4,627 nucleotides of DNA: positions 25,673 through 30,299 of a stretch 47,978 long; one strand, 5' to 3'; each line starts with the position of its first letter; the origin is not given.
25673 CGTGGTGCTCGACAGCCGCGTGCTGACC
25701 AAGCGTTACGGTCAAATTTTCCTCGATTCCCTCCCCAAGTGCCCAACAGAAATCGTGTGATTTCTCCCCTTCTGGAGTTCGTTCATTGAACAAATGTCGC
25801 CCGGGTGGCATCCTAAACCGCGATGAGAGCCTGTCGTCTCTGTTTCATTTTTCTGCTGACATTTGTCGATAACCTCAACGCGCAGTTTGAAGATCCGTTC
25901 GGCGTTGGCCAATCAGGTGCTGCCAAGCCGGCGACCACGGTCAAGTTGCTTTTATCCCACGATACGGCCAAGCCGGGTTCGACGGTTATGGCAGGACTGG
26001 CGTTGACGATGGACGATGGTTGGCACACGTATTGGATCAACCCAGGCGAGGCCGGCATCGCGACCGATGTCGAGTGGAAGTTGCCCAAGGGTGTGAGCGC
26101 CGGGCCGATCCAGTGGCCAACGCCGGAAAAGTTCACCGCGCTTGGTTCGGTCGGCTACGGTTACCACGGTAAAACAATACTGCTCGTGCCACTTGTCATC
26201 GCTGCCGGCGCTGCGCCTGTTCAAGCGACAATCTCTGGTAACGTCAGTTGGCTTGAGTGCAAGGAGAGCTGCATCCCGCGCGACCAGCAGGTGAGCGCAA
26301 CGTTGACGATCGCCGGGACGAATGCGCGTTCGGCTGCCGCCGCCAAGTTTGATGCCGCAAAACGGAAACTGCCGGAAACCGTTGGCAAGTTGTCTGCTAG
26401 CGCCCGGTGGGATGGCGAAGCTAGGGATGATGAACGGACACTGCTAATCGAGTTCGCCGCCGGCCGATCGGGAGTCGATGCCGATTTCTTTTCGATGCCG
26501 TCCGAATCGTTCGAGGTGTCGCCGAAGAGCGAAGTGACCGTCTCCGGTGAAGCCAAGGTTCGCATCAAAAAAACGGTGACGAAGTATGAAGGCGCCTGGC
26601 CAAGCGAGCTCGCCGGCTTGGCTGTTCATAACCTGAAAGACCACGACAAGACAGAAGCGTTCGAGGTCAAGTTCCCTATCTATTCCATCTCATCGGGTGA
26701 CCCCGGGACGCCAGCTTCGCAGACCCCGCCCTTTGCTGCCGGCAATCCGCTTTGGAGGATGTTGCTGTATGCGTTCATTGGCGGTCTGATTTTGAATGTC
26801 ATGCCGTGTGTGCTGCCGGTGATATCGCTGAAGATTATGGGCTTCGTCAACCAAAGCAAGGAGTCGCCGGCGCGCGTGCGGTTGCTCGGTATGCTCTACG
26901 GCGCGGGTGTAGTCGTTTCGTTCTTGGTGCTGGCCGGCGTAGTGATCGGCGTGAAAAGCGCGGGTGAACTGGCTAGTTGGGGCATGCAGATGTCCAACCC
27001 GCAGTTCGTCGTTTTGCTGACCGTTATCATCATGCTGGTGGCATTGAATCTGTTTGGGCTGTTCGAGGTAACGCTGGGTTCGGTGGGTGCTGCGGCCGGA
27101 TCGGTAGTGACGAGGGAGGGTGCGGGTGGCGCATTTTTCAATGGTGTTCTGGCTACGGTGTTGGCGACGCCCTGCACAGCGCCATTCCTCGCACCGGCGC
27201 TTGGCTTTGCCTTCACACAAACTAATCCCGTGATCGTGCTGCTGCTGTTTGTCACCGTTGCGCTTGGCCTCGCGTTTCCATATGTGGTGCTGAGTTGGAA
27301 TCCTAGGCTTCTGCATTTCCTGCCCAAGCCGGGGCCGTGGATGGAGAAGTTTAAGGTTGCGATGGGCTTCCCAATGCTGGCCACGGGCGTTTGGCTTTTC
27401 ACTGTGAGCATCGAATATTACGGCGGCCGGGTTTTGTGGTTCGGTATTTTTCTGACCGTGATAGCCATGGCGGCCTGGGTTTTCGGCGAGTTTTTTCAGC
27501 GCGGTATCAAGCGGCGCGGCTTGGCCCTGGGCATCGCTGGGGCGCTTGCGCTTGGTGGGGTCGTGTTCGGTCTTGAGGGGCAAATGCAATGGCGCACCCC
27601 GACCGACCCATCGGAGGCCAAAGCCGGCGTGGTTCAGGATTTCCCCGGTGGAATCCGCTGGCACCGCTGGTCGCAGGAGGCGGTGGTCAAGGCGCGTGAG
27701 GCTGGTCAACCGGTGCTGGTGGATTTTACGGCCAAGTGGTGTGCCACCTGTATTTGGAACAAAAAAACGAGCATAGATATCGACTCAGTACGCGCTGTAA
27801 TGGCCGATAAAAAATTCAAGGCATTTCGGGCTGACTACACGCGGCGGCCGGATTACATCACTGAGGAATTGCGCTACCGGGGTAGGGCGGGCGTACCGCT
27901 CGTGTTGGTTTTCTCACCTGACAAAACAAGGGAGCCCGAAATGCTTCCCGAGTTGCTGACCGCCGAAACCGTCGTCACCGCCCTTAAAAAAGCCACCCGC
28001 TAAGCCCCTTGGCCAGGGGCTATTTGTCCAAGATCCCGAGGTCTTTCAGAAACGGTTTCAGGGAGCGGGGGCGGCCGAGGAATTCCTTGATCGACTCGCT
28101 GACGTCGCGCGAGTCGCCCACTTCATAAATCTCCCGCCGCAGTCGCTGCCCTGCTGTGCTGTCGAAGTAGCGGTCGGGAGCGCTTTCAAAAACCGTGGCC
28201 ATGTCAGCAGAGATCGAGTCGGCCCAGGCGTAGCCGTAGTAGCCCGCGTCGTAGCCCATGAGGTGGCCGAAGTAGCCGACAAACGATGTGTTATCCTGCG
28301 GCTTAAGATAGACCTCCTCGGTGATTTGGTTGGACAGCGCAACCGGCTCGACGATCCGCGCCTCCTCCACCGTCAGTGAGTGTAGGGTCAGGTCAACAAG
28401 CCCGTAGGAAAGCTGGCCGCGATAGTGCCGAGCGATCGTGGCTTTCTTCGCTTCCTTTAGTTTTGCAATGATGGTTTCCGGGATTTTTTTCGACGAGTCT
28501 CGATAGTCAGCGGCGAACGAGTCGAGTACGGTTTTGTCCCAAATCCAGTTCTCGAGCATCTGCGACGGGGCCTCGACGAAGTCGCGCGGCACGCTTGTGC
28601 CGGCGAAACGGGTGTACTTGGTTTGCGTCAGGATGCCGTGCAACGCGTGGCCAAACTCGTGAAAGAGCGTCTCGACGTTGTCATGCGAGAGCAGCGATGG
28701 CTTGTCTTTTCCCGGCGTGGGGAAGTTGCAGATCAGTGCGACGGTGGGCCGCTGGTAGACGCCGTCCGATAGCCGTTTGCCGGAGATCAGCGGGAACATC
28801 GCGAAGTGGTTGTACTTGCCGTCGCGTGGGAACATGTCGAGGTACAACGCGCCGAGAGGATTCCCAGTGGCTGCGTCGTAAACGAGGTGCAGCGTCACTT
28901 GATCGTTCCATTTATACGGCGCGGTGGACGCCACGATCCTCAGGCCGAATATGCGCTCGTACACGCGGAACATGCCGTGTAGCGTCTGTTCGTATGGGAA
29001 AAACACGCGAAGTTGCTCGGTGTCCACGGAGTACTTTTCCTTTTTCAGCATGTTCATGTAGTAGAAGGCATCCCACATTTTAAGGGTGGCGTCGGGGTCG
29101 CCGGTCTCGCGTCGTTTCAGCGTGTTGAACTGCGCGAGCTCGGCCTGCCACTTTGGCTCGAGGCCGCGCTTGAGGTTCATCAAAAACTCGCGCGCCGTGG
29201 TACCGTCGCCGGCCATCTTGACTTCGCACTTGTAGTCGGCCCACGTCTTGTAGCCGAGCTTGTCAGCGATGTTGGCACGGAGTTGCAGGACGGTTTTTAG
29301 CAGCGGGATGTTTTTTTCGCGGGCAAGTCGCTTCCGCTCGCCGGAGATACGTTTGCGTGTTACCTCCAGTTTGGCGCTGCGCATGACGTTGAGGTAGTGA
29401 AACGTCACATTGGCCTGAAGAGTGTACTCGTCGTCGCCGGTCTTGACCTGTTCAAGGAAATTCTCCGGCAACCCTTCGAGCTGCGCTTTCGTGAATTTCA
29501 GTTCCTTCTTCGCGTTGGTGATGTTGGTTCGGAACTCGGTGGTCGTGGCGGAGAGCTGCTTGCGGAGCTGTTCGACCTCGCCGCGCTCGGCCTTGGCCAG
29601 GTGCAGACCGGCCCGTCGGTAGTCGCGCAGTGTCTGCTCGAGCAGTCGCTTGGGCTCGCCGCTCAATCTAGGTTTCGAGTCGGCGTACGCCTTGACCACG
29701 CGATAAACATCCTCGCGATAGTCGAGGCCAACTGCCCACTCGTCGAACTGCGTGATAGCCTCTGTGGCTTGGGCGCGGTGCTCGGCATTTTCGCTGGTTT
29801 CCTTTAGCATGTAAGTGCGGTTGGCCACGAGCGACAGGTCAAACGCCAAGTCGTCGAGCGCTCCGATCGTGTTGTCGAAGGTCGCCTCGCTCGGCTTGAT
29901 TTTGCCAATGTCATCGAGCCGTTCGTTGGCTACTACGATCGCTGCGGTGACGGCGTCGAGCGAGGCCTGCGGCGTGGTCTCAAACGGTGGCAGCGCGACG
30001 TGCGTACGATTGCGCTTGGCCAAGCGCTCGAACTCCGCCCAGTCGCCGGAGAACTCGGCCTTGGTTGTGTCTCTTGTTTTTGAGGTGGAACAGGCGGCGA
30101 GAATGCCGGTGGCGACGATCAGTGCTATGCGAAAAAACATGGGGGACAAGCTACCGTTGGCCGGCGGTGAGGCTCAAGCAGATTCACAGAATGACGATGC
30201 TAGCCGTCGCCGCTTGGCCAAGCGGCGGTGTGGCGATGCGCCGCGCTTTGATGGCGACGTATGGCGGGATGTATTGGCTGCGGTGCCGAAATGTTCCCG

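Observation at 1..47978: Highly iterated palindrome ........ (core of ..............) across genes and spacers, analogous to HIP1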

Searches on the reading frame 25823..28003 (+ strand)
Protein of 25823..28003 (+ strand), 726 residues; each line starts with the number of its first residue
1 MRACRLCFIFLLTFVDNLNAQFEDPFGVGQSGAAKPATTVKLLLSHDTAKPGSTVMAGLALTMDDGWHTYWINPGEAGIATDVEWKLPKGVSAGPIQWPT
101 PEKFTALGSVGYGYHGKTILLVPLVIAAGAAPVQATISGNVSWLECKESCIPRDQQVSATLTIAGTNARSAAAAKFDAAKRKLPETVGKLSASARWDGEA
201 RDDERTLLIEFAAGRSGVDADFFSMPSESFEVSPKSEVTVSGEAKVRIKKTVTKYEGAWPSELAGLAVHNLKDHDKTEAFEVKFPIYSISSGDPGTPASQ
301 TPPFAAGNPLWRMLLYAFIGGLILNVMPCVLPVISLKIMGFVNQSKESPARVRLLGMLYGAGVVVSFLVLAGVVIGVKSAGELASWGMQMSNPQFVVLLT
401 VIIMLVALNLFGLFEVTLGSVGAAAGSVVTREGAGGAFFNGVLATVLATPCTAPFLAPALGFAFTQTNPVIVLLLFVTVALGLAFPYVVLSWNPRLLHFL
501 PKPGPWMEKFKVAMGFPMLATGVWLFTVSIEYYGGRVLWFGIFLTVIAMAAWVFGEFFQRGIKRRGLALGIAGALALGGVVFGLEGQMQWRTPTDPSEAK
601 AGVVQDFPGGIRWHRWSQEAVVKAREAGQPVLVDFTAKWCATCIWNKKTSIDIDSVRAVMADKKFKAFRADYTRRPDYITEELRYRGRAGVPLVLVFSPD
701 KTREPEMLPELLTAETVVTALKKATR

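Call 11: search_protein_families(library=pfam, proteins=[window:25823-28003:+])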
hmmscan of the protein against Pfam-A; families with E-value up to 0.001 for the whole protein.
window:25823-28003:+ (726 aa): 4 families
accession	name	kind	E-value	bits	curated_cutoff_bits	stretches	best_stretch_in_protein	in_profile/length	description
PF02683.22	DsbD_TM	-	1.6e-21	77.1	27.1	1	311-526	2-215/219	Cytochrome C biogenesis protein transmembrane domain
PF11412.14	DsbD_N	-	4e-19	69.2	25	1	44-160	5-117/119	Thiol:disulfide interchange protein DsbD, N-terminal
PF13899.12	Thioredoxin_7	-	1.6e-16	60.6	27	1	612-699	1-83/83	Thioredoxin-like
PF03190.21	Thioredox_DsbH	-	4.3e-07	30.5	27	1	610-701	19-113/163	Protein of unknown function, DUF255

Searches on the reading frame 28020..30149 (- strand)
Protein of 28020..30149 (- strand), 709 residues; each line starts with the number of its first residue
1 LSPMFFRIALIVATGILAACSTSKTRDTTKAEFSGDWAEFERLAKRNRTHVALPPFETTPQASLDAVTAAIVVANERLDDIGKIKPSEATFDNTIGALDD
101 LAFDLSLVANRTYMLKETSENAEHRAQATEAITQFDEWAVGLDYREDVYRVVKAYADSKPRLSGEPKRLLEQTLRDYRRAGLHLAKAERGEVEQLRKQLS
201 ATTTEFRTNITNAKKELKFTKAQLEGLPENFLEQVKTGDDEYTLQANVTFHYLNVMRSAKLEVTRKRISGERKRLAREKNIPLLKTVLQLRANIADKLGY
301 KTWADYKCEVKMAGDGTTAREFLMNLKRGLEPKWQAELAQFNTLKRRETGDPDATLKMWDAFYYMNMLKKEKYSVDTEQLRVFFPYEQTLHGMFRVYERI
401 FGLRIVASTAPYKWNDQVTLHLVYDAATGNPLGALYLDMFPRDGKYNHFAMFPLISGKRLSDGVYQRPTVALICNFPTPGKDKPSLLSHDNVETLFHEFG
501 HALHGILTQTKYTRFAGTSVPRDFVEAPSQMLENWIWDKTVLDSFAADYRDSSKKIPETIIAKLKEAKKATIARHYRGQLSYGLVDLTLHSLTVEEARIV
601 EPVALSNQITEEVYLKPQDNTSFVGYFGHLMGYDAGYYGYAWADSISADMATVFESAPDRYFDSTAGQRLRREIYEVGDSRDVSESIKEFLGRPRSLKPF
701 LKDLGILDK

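Call 11: search_protein_families(library=pfam, proteins=[window:28020-30149:-])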
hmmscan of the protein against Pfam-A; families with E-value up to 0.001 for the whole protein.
window:28020-30149:- (709 aa): 1 family
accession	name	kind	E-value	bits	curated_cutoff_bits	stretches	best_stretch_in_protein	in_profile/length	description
PF01432.26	Peptidase_M3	-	4.5e-108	362.9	27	1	261-705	7-456/457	Peptidase family M3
